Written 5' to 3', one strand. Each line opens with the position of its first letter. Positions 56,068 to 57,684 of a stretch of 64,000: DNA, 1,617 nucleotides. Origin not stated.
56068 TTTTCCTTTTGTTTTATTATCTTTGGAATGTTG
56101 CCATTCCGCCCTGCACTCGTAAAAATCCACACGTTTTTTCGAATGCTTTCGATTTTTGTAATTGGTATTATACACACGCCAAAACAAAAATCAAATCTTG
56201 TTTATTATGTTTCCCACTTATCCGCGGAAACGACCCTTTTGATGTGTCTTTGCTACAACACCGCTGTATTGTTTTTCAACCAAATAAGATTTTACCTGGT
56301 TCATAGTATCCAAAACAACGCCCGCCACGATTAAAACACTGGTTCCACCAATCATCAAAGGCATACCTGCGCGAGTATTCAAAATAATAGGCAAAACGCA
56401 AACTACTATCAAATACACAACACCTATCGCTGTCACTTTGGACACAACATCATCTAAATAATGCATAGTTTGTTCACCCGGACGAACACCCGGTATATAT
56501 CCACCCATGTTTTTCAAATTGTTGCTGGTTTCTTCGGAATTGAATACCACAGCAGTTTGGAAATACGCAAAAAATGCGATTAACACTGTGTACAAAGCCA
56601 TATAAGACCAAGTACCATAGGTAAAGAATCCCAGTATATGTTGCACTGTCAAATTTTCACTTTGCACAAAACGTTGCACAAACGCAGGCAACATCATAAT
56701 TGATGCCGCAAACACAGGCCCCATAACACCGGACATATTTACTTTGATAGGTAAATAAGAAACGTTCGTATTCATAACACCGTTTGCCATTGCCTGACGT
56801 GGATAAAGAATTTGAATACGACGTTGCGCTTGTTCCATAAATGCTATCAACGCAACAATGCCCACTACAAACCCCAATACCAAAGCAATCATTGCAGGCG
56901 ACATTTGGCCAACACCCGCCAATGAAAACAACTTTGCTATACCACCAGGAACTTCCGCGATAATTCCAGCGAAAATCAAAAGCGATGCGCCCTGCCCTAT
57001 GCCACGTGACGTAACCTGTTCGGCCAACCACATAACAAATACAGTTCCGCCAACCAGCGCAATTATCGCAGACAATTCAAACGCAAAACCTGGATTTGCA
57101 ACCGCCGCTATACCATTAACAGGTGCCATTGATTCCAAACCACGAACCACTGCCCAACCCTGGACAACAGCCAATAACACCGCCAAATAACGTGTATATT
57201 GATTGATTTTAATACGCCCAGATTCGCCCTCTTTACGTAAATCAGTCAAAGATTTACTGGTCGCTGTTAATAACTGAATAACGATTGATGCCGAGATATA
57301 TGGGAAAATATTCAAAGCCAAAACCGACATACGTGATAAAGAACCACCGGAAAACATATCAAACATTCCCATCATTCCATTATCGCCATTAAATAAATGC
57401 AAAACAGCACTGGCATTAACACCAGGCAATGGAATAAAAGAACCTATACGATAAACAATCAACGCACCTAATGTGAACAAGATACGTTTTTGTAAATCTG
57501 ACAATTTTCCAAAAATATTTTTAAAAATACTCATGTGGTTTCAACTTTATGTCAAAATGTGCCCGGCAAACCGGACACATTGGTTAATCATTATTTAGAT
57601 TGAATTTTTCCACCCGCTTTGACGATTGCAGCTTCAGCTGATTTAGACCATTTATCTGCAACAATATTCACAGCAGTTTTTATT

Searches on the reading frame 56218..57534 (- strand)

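Call 11: search_protein_families(library=pfam, proteins=[window:56218-57534:-], max_evalue=0.001)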
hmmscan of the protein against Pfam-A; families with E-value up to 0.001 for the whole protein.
window:56218-57534:- (438 aa): 1 family
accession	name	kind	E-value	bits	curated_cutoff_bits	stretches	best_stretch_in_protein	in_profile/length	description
PF00344.25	SecY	-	2e-91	307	32.2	1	70-411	1-306/306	SecY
